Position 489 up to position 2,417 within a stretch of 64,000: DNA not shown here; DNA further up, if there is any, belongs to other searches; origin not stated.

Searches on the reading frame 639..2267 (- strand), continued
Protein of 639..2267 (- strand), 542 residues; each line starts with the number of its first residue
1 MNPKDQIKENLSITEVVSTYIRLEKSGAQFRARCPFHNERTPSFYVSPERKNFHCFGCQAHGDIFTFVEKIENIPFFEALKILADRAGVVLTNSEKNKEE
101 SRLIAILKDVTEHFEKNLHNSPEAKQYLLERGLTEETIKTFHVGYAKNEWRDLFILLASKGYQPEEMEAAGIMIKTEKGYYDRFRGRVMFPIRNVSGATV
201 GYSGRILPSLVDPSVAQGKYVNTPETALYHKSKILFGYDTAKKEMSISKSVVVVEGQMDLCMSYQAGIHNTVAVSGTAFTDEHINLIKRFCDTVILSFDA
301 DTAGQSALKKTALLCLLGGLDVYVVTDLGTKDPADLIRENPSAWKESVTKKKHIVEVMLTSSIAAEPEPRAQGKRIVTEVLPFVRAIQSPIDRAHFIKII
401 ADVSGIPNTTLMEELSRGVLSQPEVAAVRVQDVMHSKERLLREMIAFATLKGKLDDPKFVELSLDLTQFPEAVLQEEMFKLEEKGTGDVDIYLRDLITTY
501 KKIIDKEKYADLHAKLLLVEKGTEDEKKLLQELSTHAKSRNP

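Call 28: find_homologous_proteins(query=L001:2589-3938:+, max_evalue=1e-10)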
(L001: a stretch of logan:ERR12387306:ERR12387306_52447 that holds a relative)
Query L001:2589-3938:+ (450 aa): 8000 proteins with E <= 1e-10 among 8000 candidates; the best 120 are listed.
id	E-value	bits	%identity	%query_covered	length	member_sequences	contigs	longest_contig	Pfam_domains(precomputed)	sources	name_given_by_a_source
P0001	9.7e-284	959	100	100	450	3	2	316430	PF04545.23,PF00140.26,PF03979.20,PF04542.21,PF04539.23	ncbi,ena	-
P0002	5.4e-281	949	99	100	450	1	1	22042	PF04545.23,PF00140.26,PF03979.20,PF04542.21,PF04539.23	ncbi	-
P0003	1.6e-278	941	98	100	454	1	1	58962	PF04545.23,PF00140.26,PF03979.20,PF04542.21,PF04539.23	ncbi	-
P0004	3.4e-278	940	98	100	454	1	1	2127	PF04545.23,PF00140.26,PF03979.20,PF04542.21,PF04539.23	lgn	-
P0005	1.7e-277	938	98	100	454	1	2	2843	PF04545.23,PF00140.26,PF03979.20,PF04542.21,PF04539.23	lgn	-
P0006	6.8e-277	936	97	100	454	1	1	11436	PF04545.23,PF00140.26,PF03979.20,PF04542.21,PF04539.23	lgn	-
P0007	1.8e-250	849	87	100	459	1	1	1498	PF04545.23,PF00140.26,PF03979.20,PF04542.21,PF04539.23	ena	-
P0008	3.8e-250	848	91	91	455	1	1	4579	PF04545.23,PF00140.26,PF03979.20,PF04542.21,PF04539.23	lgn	-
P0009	2.3e-249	845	92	86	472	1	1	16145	PF04545.23,PF00140.26,PF03979.20,PF04542.21,PF04539.23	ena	-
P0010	2.3e-249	845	88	100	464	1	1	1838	PF04545.23,PF00140.26,PF03979.20,PF04542.21,PF04539.23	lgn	-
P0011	2.6e-249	845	92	86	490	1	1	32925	PF04545.23,PF00140.26,PF03979.20,PF04542.21,PF04539.23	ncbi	-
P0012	3.9e-249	845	88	100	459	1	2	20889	PF04545.23,PF00140.26,PF03979.20,PF04542.21,PF04539.23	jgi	jgi:RNA polymerase primary sigma factor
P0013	5.7e-249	844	87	100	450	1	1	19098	PF04545.23,PF00140.26,PF03979.20,PF04542.21,PF04539.23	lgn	-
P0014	1.6e-248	843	92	86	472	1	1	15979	PF04545.23,PF00140.26,PF03979.20,PF04542.21,PF04539.23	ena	-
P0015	1.8e-248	842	87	100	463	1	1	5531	PF04545.23,PF00140.26,PF03979.20,PF04542.21,PF04539.23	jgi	-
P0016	3.3e-248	842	85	100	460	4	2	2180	PF04545.23,PF00140.26,PF03979.20,PF04542.21,PF04539.23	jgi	jgi:RNA polymerase primary sigma factor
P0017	5.3e-248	841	89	92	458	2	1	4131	PF04545.23,PF00140.26,PF03979.20,PF04542.21,PF04539.23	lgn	-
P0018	1.4e-247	839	89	100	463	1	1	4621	PF04545.23,PF00140.26,PF03979.20,PF04542.21,PF04539.23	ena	-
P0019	2.0e-247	839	90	91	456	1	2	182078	PF04545.23,PF00140.26,PF03979.20,PF04542.21,PF04539.23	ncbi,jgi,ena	ncbi:MAG: sigma-70 family RNA polymerase sigma factor [Candidatus Paceibacterota bacterium]|jgi:RNA 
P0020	5.1e-247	838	87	100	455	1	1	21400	PF04545.23,PF00140.26,PF03979.20,PF04542.21,PF04539.23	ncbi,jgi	ncbi:MAG: hypothetical protein RIQ41_172 [Candidatus Parcubacteria bacterium]|jgi:RNA polymerase pri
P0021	5.4e-246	834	87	100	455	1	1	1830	PF04545.23,PF00140.26,PF03979.20,PF04542.21,PF04539.23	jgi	jgi:RNA polymerase primary sigma factor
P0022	6.5e-246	834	86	100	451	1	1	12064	PF04545.23,PF00140.26,PF03979.20,PF04542.21,PF04539.23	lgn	-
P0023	8.9e-246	834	85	100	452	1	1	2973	PF04545.23,PF00140.26,PF03979.20,PF04542.21,PF04539.23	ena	-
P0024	1.1e-245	833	88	100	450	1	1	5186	PF04545.23,PF00140.26,PF03979.20,PF04542.21,PF04539.23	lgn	-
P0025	7.2e-245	831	87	100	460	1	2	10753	PF04545.23,PF00140.26,PF03979.20,PF04542.21,PF04539.23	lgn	-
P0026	8.2e-245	830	87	100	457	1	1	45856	PF04545.23,PF00140.26,PF03979.20,PF04542.21,PF04539.23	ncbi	-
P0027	1.8e-244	829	89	94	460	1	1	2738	PF04545.23,PF00140.26,PF03979.20,PF04542.21,PF04539.23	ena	-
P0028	2.1e-244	829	87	100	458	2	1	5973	PF04545.23,PF00140.26,PF03979.20,PF04542.21,PF04539.23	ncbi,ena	-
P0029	3.3e-244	828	89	93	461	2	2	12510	PF04545.23,PF00140.26,PF03979.20,PF04542.21,PF04539.23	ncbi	-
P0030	4.4e-244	828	87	100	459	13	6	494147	PF04545.23,PF00140.26,PF03979.20,PF04542.21,PF04539.23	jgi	jgi:RNA polymerase primary sigma factor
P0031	6.9e-244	827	85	100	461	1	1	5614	PF04545.23,PF00140.26,PF03979.20,PF04542.21,PF04539.23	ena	-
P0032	4.8e-243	824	87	100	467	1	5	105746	PF04545.23,PF00140.26,PF03979.20,PF04542.21,PF04539.23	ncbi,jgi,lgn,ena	jgi:RNA polymerase primary sigma factor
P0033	6.8e-243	824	86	100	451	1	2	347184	PF04545.23,PF00140.26,PF03979.20,PF04542.21,PF04539.23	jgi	jgi:RNA polymerase primary sigma factor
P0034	7.1e-243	824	86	100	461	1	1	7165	PF04545.23,PF00140.26,PF03979.20,PF04542.21,PF04539.23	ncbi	-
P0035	1.0e-242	823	93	84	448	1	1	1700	PF04545.23,PF00140.26,PF03979.20,PF04542.21,PF04539.23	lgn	-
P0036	1.1e-242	823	92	86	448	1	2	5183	PF04545.23,PF00140.26,PF03979.20,PF04542.21,PF04539.23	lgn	-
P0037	1.2e-241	820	84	100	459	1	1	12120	PF04545.23,PF00140.26,PF03979.20,PF04542.21,PF04539.23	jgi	jgi:RNA polymerase primary sigma factor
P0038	1.8e-241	819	93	86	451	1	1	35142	PF04545.23,PF00140.26,PF03979.20,PF04542.21,PF04539.23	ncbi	-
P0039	4.5e-241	818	91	88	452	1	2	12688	PF04545.23,PF00140.26,PF03979.20,PF04542.21,PF04539.23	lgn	-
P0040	6.2e-240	814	89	93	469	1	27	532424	PF04545.23,PF00140.26,PF03979.20,PF04542.21,PF04539.23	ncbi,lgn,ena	-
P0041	1.1e-238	810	85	100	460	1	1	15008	PF04545.23,PF00140.26,PF03979.20,PF04542.21,PF04539.23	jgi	jgi:RNA polymerase primary sigma factor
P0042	1.4e-238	810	96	84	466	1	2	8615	PF04545.23,PF00140.26,PF03979.20,PF04542.21,PF04539.23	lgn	-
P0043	1.9e-237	806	83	100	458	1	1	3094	PF04545.23,PF00140.26,PF03979.20,PF04542.21,PF04539.23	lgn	-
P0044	9.6e-237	804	85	100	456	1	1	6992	PF04545.23,PF00140.26,PF03979.20,PF04542.21,PF04539.23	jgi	jgi:RNA polymerase primary sigma factor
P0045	3.0e-236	802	86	98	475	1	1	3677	PF04545.23,PF00140.26,PF03979.20,PF04542.21,PF04539.23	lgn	-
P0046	1.1e-235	800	78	100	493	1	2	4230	PF04545.23,PF00140.26,PF03979.20,PF04542.21,PF04539.23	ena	-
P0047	1.8e-235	800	90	85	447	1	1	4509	PF04545.23,PF00140.26,PF03979.20,PF04542.21,PF04539.23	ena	-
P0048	2.8e-235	799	89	87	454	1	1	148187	PF04545.23,PF00140.26,PF03979.20,PF04542.21,PF04539.23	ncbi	-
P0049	4.6e-235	798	90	86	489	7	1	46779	PF04545.23,PF00140.26,PF03979.20,PF04542.21,PF04539.23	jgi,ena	-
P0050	1.1e-234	797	80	100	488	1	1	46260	PF04545.23,PF00140.26,PF03979.20,PF04542.21,PF04539.23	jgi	jgi:RNA polymerase primary sigma factor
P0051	1.4e-234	797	84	100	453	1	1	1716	PF04545.23,PF00140.26,PF03979.20,PF04542.21,PF04539.23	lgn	-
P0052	2.4e-234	796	79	100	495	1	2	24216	PF04545.23,PF00140.26,PF03979.20,PF04542.21,PF04539.23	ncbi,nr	ncbi:MAG: sigma-70 family RNA polymerase sigma factor [Candidatus Pacebacteria bacterium]|nr:sigma-7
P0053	6.1e-234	795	83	100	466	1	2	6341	PF04545.23,PF00140.26,PF03979.20,PF04542.21,PF04539.23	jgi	jgi:RNA polymerase primary sigma factor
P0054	7.2e-234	794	79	100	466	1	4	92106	PF04545.23,PF00140.26,PF03979.20,PF04542.21,PF04539.23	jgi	jgi:RNA polymerase primary sigma factor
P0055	1.1e-233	794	91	84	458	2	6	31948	PF04545.23,PF00140.26,PF03979.20,PF04542.21,PF04539.23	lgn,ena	-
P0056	1.1e-233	794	88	93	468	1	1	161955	PF04545.23,PF00140.26,PF03979.20,PF04542.21,PF04539.23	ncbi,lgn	-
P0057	3.3e-233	792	84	100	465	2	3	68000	PF04545.23,PF00140.26,PF03979.20,PF04542.21,PF04539.23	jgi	jgi:RNA polymerase primary sigma factor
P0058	4.1e-233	792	85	94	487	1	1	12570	PF04545.23,PF00140.26,PF03979.20,PF04542.21,PF04539.23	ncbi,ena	-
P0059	7.4e-233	791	78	100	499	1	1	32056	PF04545.23,PF00140.26,PF03979.20,PF04542.21,PF04539.23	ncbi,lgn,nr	ncbi:sigma-70 family RNA polymerase sigma factor [Candidatus Gracilibacteria bacterium]|nr:sigma-70 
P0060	1.0e-232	790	79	100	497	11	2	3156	PF04545.23,PF00140.26,PF03979.20,PF04542.21,PF04539.23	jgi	jgi:RNA polymerase primary sigma factor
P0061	1.0e-232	790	83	100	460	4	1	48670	PF04545.23,PF00140.26,PF03979.20,PF04542.21,PF04539.23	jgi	jgi:RNA polymerase primary sigma factor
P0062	1.5e-232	790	85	94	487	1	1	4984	PF04545.23,PF00140.26,PF03979.20,PF04542.21,PF04539.23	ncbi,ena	-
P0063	2.6e-232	789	83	100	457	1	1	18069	PF04545.23,PF00140.26,PF03979.20,PF04542.21,PF04539.23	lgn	-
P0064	1.2e-231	787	80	100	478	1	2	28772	PF04545.23,PF00140.26,PF03979.20,PF04542.21,PF04539.23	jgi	jgi:RNA polymerase primary sigma factor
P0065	1.4e-231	787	91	84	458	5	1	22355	PF04545.23,PF00140.26,PF03979.20,PF04542.21,PF04539.23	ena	-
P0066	2.6e-231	786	82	100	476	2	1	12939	PF04545.23,PF00140.26,PF03979.20,PF04542.21,PF04539.23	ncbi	-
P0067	3.1e-231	786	81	100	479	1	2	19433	PF04545.23,PF00140.26,PF03979.20,PF04542.21,PF04539.23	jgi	jgi:RNA polymerase primary sigma factor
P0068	3.3e-231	785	80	100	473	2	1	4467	PF04545.23,PF00140.26,PF03979.20,PF04542.21,PF04539.23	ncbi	-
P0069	4.8e-231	785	82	100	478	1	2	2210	PF04545.23,PF00140.26,PF03979.20,PF04542.21,PF04539.23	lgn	-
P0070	5.5e-231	785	89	84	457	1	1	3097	PF04545.23,PF00140.26,PF03979.20,PF04542.21,PF04539.23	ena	-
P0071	9.3e-231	784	76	100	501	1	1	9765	PF04545.23,PF00140.26,PF03979.20,PF04542.21,PF04539.23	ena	-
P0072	1.3e-230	784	79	100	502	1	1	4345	PF04545.23,PF00140.26,PF03979.20,PF04542.21,PF04539.23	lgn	-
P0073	3.2e-230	782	82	100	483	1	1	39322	PF04545.23,PF00140.26,PF03979.20,PF04542.21,PF04539.23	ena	-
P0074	3.6e-230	782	79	100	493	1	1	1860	PF04545.23,PF00140.26,PF03979.20,PF04542.21,PF04539.23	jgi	jgi:RNA polymerase primary sigma factor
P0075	4.2e-230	782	81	100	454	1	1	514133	PF04545.23,PF00140.26,PF03979.20,PF04542.21,PF04539.23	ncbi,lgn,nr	ncbi:MAG: RpoD subfamily polymerase sigma-70 subunit, polymerase primary sigma factor [Candidatus No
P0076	5.6e-230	781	79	100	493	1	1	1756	PF04545.23,PF00140.26,PF03979.20,PF04542.21,PF04539.23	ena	-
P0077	6.7e-230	781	89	86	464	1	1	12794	PF04545.23,PF00140.26,PF03979.20,PF04542.21,PF04539.23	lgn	-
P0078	9.4e-230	781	79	100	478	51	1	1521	PF04545.23,PF00140.26,PF03979.20,PF04542.21,PF04539.23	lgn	-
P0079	1.1e-229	780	80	100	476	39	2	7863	PF04545.23,PF00140.26,PF03979.20,PF04542.21,PF04539.23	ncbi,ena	-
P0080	1.2e-229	780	81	100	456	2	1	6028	PF04545.23,PF00140.26,PF03979.20,PF04542.21,PF04539.23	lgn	-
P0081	1.4e-229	780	91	86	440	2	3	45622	PF04545.23,PF00140.26,PF03979.20,PF04542.21,PF04539.23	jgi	jgi:RNA polymerase primary sigma factor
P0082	2.1e-229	780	80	100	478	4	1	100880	PF04545.23,PF00140.26,PF03979.20,PF04542.21,PF04539.23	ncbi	-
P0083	2.8e-229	779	85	92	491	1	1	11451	PF04545.23,PF00140.26,PF03979.20,PF04542.21,PF04539.23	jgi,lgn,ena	-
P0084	6.1e-229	778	79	100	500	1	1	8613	PF04545.23,PF00140.26,PF03979.20,PF04542.21,PF04539.23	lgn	-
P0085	8.1e-229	778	80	100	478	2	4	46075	PF04545.23,PF00140.26,PF03979.20,PF04542.21,PF04539.23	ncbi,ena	-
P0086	9.7e-229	777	79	100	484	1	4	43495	PF04545.23,PF00140.26,PF03979.20,PF04542.21,PF04539.23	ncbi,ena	-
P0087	1.1e-228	777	80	100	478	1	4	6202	PF04545.23,PF00140.26,PF03979.20,PF04542.21,PF04539.23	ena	-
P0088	3.4e-228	776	81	100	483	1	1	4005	PF04545.23,PF00140.26,PF03979.20,PF04542.21,PF04539.23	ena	-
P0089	4.0e-228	775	87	91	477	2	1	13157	PF04545.23,PF00140.26,PF03979.20,PF04542.21,PF04539.23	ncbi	-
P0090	6.0e-228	775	80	100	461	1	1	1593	PF04545.23,PF00140.26,PF03979.20,PF04542.21,PF04539.23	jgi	jgi:RNA polymerase primary sigma factor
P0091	6.6e-228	775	77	100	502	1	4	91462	PF04545.23,PF00140.26,PF03979.20,PF04542.21,PF04539.23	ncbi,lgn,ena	-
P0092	8.7e-228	774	80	100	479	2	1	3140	PF04545.23,PF00140.26,PF03979.20,PF04542.21,PF04539.23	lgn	-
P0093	1.2e-227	774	79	100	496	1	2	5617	PF04545.23,PF00140.26,PF03979.20,PF04542.21,PF04539.23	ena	-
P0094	1.7e-227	773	79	100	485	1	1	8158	PF04545.23,PF00140.26,PF03979.20,PF04542.21,PF04539.23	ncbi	-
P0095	3.7e-227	772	81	100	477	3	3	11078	PF04545.23,PF00140.26,PF03979.20,PF04542.21,PF04539.23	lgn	-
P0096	1.0e-226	771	85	97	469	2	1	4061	PF04545.23,PF00140.26,PF03979.20,PF04542.21,PF04539.23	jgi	jgi:RNA polymerase primary sigma factor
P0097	1.8e-226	770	80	100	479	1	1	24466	PF04545.23,PF00140.26,PF03979.20,PF04542.21,PF04539.23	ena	-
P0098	2.5e-226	769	77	100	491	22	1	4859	PF04545.23,PF00140.26,PF03979.20,PF04542.21,PF04539.23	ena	-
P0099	2.5e-226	769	81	100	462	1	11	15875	PF04545.23,PF00140.26,PF03979.20,PF04542.21,PF04539.23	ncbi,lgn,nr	ncbi:MAG: polymerase primary sigma factor [Patescibacteria group bacterium]|nr:polymerase primary si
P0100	6.7e-226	768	76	100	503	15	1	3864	PF04545.23,PF00140.26,PF03979.20,PF04542.21,PF04539.23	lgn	-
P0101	7.2e-226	768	89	89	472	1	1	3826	PF04545.23,PF00140.26,PF03979.20,PF04542.21,PF04539.23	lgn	-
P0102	8.7e-226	768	80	100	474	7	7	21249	PF04545.23,PF00140.26,PF03979.20,PF04542.21,PF04539.23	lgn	-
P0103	1.1e-225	767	81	95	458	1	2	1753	PF04545.23,PF00140.26,PF03979.20,PF04542.21,PF04539.23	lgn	-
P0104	1.1e-225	767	87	91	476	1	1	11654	PF04545.23,PF00140.26,PF03979.20,PF04542.21,PF04539.23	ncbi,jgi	ncbi:MAG: hypothetical protein RLZZ308_477 [Candidatus Parcubacteria bacterium]|jgi:RNA polymerase p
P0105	2.0e-225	766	75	100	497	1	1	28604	PF04545.23,PF00140.26,PF03979.20,PF04542.21,PF04539.23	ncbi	-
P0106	3.0e-225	766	80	100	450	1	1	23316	PF04545.23,PF00140.26,PF03979.20,PF04542.21,PF04539.23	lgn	-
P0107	3.7e-225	766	87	91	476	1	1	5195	PF04545.23,PF00140.26,PF03979.20,PF04542.21,PF04539.23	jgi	jgi:RNA polymerase primary sigma factor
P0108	2.0e-224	763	87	90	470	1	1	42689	PF04545.23,PF00140.26,PF03979.20,PF04542.21,PF04539.23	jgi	jgi:RNA polymerase primary sigma factor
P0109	8.2e-224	761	85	95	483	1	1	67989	PF04545.23,PF00140.26,PF03979.20,PF04542.21,PF04539.23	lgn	-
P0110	8.8e-221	751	80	100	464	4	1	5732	PF04545.23,PF00140.26,PF03979.20,PF04542.21,PF04539.23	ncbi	-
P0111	9.8e-221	751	88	83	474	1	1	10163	PF04545.23,PF00140.26,PF03979.20,PF04542.21,PF04539.23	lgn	-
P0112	2.3e-220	750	81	98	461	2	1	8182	PF04545.23,PF00140.26,PF03979.20,PF04542.21,PF04539.23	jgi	jgi:RNA polymerase primary sigma factor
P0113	1.3e-219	747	89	84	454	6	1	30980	PF04545.23,PF00140.26,PF03979.20,PF04542.21,PF04539.23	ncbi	-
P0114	3.7e-218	743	82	98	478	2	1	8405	PF04545.23,PF00140.26,PF03979.20,PF04542.21,PF04539.23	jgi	-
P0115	9.8e-218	741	83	89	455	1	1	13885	PF04545.23,PF00140.26,PF03979.20,PF04542.21,PF04539.23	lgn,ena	-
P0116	1.1e-217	741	75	100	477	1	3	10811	PF04545.23,PF00140.26,PF03979.20,PF04542.21,PF04539.23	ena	-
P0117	1.1e-217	741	82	91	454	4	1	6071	PF04545.23,PF00140.26,PF03979.20,PF04542.21,PF04539.23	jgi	jgi:RNA polymerase primary sigma factor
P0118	1.2e-217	741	78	100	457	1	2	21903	PF04545.23,PF00140.26,PF03979.20,PF04542.21,PF04539.23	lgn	-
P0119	1.3e-217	741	76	100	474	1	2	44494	PF04545.23,PF00140.26,PF03979.20,PF04542.21,PF04539.23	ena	-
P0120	1.0e-216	738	76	100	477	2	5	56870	PF04545.23,PF00140.26,PF03979.20,PF04542.21,PF04539.23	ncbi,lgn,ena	-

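Call 30: search_protein_families(library=ncbifam, proteins=[P0001], max_evalue=0.1)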
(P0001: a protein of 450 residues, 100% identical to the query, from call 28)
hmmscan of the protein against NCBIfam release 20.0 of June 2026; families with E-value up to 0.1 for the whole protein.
P0001 (450 aa): 51 families (the best 25 are shown)
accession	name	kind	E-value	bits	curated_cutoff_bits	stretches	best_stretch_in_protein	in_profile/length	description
NF006666.0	PRK09210.1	equivalog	1e-123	413.3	572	1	97-450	6-368/370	RNA polymerase sigma factor RpoD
NF004208.0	PRK05658.1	equivalog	5.2e-116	389.1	555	2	212-450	395-628/631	RNA polymerase sigma factor RpoD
TIGR02393.1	RpoD_Cterm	equivalog_domain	5.2e-99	330.6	354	1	213-450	4-236/238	RNA polymerase sigma factor RpoD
NF004561.0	PRK05901.1-3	equivalog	2.7e-98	330.4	582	2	212-450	302-535/537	RNA polymerase sigma factor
NF005643.0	PRK07406.1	equivalog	1.8e-93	313.7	500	2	212-450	163-395/397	RNA polymerase sigma factor RpoD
NF004560.0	PRK05901.1-1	equivalog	1.9e-93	314.3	711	2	213-450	282-514/516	RNA polymerase sigma factor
NF005920.0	PRK07921.1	subfamily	1.2e-92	310.4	464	2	210-450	91-326/328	RNA polymerase sigma factor SigB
NF041931.2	MzaA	equivalog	1.2e-87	295.4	800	1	213-450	479-713/726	MZA anti-phage system associated sigma-70 family RNA polymerase sigma factor MzaA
NF004565.0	PRK05901.2-3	equivalog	9.9e-86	288.5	484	1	124-450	180-498/501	RNA polymerase sigma factor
NF004562.0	PRK05901.1-4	equivalog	3.6e-85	286.6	779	2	210-449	317-551/571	RNA polymerase sigma factor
TIGR02394.1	rpoS_proteo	equivalog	4.6e-85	285.6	378.7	1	172-440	9-272/285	RNA polymerase sigma factor RpoS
NF004566.0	PRK05901.2-4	equivalog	5.7e-85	286.1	531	1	173-449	152-441/448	RNA polymerase sigma factor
NF004207.0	PRK05657.1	equivalog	2.1e-84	283.7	394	1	172-444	52-319/329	RNA polymerase sigma factor RpoS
TIGR02997.1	Sig70-cyanoRpoD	subfamily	3.8e-84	282.5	384.5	2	209-439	74-298/298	RNA polymerase sigma factor, RpoD/SigA family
NF004564.0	PRK05901.2-2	equivalog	1e-82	278.4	617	1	172-448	207-489/500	RNA polymerase sigma factor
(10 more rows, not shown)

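Call 35: search_solved_structures(query=P0001, max_evalue=1e-30)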
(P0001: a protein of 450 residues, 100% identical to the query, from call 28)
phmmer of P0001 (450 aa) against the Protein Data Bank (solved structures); distinct sequences matched with E-value up to 1e-30: 56.
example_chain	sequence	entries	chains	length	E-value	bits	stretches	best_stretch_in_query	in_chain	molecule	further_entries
8x6f_E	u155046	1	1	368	7.1e-101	341.4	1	102-450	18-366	RNA polymerase sigma factor SigA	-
7l7b_F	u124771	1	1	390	3.1e-98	332.7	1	165-450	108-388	RNA polymerase sigma factor SigA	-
7ckq_F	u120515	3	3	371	1.6e-96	327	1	109-450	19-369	RNA polymerase sigma factor SigA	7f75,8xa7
1l9z_H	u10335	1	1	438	6.8e-82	278.9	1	209-448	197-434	SIGMA FACTOR SIGA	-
1iw7_F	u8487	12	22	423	2.5e-81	277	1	207-448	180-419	RNA polymerase sigma-70 subunit | principal sigma factor | DNA-directed RNA polymerase sigma chain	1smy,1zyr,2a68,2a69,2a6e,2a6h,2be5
3dxj_F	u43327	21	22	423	2.5e-81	277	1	207-448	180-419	RNA polymerase pricipal sigma factor (RpoD); CHAIN F, P | RNA polymerase sigma factor | RNA polymerase sigma factor SigA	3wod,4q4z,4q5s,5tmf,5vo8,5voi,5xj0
9fo6_F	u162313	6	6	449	2.8e-81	276.9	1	207-448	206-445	RNA polymerase sigma factor SigA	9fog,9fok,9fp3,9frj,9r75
9ujk_F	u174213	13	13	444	3e-81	276.8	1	207-448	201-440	RNA polymerase sigma factor SigA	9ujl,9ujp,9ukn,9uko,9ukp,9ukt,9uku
5x21_F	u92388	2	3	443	3.1e-81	276.7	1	207-448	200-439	RNA polymerase sigma factor SigA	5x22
4g7h_F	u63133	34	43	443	3.1e-81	276.7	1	207-448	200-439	RNA polymerase sigma factor | DNA directed RNA polymerase sigma factor A | RNA polymerase sigma factor SigA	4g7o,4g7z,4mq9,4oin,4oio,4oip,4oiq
7xya_F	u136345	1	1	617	3.7e-81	276.5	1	210-450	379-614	RNA polymerase sigma factor RpoD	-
7ye1_F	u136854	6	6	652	3.8e-81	276.4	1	192-450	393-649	RNA polymerase sigma factor RpoD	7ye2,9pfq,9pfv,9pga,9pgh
1l9u_H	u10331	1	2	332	2.4e-80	273.8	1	209-448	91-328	SIGMA FACTOR SIGA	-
4xln_F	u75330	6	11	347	4.9e-80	272.8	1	209-448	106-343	RNA polymerase sigma factor SigA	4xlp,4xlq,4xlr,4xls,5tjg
6bzo_F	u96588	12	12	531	2.8e-79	270.3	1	204-450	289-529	RNA polymerase sigma factor SigA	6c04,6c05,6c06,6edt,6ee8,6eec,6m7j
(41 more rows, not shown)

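Call 38: search_protein_representatives(protein=P0001)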
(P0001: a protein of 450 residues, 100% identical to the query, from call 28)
Query: 450 residues. Proteins with E-value up to 0.001 (for the whole library): 114122; up to 1e-10: 69823; up to 1e-30: 28863. The best 150 are listed.
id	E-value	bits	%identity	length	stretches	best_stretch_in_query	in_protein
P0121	7.9e-154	529.0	62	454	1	5-450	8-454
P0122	5.2e-137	473.6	79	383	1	165-444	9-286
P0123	1.9e-127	442.1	77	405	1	99-368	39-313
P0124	1.2e-121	423.1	53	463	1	8-450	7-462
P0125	2.5e-120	418.7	63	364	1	109-450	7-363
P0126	1.3e-115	403.2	53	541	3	197-439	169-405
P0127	3.3e-115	401.8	88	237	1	236-445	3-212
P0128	5.0e-115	401.2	55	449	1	8-450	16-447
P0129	1.4e-110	386.6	50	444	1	27-449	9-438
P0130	1.4e-107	376.7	60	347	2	212-424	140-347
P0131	1.9e-106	373.0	68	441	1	171-450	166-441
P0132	3.4e-106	372.1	60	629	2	170-447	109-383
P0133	1.9e-105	369.7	52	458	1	4-450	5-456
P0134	3.1e-105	369.0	51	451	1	18-448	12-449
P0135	1.6e-103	363.3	49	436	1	15-450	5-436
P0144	3.3e-97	342.6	54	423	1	14-450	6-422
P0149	5.4e-96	338.5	48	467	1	17-450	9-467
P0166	3.3e-93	329.4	46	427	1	40-449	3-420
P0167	4.4e-93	329.0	60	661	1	162-450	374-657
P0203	8.9e-89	314.8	47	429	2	197-449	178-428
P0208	3.5e-88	312.8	49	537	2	160-450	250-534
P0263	3.3e-85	303.0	45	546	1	5-450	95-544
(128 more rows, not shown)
